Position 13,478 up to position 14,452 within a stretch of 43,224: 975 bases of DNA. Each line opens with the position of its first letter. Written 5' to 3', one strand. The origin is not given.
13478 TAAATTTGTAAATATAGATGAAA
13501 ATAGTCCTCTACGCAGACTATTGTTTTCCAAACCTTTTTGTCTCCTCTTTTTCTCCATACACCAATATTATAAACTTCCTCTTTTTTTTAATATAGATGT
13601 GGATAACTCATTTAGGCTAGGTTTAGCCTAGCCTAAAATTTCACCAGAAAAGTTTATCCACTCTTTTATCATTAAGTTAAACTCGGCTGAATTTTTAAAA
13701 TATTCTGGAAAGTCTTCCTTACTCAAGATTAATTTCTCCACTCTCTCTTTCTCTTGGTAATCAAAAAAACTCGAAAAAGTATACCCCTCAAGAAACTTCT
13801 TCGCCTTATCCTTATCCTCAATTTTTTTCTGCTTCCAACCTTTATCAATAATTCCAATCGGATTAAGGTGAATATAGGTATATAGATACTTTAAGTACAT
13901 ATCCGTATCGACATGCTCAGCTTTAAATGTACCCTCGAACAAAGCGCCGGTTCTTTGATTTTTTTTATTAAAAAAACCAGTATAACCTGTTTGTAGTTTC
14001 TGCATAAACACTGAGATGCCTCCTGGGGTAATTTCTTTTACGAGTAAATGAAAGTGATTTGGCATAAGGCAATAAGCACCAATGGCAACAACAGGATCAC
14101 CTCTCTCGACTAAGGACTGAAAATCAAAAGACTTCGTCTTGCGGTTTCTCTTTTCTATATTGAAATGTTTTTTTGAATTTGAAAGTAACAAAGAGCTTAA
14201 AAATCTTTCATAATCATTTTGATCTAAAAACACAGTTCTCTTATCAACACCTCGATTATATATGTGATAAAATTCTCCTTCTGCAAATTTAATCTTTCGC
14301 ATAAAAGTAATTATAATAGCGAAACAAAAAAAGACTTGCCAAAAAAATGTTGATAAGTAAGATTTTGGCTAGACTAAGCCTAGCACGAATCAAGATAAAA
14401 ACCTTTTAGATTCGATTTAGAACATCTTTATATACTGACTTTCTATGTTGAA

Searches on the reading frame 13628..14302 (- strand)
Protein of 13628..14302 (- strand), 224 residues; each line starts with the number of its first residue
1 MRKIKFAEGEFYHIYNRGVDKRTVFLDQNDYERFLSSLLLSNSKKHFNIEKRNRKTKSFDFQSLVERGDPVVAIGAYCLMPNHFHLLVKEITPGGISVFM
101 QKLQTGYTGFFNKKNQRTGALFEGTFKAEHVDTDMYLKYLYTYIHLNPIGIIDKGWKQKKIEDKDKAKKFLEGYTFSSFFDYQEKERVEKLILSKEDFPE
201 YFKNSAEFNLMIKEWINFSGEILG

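Call 65: search_protein_families(library=pfam, proteins=[window:13628-14302:-], max_evalue=0.01)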
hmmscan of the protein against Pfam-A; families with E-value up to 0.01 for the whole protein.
window:13628-14302:- (224 aa): 1 family
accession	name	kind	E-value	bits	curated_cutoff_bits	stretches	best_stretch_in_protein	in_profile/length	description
PF01797.21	Y1_Tnp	-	2.2e-06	28.3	23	1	72-145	41-119/121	Transposase IS200 like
